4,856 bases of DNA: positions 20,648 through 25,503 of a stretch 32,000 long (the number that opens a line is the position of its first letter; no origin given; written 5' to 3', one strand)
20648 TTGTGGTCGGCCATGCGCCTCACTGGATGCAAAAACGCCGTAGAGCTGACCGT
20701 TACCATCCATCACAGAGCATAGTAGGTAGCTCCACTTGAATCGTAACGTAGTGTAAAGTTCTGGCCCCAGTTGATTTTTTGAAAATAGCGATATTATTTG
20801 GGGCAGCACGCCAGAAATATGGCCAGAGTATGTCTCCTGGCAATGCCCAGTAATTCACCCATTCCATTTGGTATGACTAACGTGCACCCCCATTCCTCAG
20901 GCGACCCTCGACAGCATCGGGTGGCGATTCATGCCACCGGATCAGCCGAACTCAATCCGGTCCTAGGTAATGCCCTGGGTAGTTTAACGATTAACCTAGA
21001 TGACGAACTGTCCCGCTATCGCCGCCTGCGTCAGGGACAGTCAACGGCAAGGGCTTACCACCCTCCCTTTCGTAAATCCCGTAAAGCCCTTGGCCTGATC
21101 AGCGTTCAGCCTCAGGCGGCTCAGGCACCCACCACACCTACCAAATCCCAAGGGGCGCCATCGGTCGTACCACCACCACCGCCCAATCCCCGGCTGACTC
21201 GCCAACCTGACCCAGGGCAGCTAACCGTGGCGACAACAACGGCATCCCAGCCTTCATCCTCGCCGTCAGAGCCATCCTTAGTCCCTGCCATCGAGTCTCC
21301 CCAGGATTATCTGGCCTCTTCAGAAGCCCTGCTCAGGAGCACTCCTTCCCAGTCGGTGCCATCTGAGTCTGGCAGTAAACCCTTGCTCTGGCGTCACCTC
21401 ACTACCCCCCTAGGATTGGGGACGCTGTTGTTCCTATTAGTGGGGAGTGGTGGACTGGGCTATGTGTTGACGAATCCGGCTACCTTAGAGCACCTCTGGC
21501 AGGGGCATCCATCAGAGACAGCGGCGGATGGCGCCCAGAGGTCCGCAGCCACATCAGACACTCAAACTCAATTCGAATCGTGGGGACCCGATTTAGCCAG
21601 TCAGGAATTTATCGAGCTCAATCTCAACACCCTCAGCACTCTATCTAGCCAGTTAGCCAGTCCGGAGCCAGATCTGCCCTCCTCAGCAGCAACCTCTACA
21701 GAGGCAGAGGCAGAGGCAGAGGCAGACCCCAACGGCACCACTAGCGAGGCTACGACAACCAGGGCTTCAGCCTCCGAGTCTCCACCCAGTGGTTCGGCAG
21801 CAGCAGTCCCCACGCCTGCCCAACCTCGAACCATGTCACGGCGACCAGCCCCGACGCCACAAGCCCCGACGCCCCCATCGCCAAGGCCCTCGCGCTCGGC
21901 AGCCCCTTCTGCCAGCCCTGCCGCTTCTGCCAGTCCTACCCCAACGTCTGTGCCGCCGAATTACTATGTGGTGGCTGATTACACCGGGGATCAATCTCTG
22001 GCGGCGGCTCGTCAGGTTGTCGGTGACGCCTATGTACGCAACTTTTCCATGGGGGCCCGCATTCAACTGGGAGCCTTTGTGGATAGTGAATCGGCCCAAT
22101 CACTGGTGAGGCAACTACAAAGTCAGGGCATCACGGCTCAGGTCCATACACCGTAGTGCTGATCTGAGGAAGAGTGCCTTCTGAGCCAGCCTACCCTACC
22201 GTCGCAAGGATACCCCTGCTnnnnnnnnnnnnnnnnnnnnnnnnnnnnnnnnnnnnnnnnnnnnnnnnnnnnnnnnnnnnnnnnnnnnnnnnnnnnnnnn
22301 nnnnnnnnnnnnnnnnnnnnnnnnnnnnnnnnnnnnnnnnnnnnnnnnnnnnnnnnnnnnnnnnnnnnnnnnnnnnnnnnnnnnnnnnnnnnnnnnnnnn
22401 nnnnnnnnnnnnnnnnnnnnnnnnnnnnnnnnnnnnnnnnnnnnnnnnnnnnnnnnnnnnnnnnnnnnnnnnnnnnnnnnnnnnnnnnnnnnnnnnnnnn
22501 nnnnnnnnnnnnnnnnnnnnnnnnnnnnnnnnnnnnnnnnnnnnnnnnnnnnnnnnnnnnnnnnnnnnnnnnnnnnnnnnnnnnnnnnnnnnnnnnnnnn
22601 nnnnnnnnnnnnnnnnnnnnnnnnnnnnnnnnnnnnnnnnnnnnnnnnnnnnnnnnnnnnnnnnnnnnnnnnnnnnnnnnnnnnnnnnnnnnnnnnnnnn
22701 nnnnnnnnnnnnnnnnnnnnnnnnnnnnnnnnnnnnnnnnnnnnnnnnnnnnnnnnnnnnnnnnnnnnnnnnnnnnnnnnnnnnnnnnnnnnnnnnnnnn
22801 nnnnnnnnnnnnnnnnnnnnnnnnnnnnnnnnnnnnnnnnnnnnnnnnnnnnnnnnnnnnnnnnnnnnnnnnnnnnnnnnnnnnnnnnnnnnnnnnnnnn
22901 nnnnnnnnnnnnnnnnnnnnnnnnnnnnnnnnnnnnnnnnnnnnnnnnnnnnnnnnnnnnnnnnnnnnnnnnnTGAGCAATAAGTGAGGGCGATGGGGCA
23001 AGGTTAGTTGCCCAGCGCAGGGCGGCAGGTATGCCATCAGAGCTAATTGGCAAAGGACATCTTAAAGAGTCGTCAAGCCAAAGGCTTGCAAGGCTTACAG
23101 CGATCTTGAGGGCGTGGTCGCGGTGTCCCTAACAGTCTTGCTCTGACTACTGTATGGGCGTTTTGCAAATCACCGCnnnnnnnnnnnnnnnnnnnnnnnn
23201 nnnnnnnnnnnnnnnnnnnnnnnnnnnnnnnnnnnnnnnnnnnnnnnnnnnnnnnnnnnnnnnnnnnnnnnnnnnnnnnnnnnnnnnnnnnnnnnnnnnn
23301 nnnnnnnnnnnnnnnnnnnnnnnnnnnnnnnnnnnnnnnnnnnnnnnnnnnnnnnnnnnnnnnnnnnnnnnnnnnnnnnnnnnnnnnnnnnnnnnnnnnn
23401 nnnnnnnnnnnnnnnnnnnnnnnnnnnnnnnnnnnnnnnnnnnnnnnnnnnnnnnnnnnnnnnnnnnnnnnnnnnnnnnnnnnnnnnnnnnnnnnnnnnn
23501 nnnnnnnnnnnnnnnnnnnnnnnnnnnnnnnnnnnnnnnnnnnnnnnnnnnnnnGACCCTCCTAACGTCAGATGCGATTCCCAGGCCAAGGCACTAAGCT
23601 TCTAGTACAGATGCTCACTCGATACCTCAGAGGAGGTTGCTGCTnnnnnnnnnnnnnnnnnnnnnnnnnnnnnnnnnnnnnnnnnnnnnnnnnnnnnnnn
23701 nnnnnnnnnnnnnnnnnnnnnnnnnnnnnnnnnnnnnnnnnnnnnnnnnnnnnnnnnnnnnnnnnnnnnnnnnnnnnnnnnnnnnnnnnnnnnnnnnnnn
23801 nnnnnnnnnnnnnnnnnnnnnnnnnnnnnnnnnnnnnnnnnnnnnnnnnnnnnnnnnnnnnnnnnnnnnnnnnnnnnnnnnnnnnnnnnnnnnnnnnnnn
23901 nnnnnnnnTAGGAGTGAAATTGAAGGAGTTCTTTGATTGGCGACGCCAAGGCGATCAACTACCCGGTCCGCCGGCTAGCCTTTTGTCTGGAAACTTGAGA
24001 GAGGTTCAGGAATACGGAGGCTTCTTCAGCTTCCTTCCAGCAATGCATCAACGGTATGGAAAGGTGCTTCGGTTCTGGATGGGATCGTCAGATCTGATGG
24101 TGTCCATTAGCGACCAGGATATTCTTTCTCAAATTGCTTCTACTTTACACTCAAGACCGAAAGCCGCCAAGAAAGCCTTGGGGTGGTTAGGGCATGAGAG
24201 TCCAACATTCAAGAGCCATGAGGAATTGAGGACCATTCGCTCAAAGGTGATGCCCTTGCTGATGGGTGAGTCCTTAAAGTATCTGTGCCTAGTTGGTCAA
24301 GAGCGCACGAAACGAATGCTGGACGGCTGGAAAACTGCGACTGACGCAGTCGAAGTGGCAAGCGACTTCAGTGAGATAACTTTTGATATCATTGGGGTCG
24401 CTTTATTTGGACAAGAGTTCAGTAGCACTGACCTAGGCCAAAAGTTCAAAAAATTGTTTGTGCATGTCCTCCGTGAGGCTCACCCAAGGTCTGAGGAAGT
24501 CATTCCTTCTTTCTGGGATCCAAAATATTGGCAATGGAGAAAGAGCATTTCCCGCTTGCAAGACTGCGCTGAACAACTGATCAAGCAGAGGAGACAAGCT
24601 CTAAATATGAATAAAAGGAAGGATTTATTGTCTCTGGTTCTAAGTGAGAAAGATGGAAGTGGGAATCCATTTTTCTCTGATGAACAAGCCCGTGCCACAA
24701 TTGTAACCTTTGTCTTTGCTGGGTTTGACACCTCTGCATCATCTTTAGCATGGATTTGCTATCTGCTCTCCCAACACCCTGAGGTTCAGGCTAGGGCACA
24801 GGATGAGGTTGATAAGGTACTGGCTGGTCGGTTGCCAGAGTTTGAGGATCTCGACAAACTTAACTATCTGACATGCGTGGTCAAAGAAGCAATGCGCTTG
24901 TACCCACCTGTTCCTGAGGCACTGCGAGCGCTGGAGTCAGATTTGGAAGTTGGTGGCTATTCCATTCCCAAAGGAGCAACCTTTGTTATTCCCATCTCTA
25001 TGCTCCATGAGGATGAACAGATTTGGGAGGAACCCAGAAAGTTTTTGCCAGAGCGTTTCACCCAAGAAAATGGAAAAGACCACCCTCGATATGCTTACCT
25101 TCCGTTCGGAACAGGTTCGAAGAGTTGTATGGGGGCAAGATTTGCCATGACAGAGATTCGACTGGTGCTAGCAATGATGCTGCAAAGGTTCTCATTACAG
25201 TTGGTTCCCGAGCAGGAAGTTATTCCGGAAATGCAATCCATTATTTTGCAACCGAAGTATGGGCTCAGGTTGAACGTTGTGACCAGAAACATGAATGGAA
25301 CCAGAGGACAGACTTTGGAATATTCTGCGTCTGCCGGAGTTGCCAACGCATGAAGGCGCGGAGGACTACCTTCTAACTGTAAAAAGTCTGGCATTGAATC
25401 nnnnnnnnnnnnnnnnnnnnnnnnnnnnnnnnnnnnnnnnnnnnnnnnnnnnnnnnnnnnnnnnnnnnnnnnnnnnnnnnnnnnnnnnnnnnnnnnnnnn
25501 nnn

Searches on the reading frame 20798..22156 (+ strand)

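Call 59: search_protein_families(library=pfam, proteins=[window:20798-22156:+], max_evalue=0.001)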
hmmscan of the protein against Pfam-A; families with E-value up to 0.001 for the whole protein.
window:20798-22156:+ (452 aa): 1 family
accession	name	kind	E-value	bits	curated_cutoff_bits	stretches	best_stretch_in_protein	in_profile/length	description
PF05036.18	SPOR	-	0.0007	20.3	21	1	421-448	6-33/76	SPOR domain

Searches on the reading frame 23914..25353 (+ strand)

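Call 59: search_protein_families(library=pfam, proteins=[window:23914-25353:+], max_evalue=0.001)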
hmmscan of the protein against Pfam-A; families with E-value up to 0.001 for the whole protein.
window:23914-25353:+ (479 aa): 1 family
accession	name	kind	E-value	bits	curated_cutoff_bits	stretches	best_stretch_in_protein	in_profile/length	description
PF00067.27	p450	-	2.2e-94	317.3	22.8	1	17-449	2-456/462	Cytochrome P450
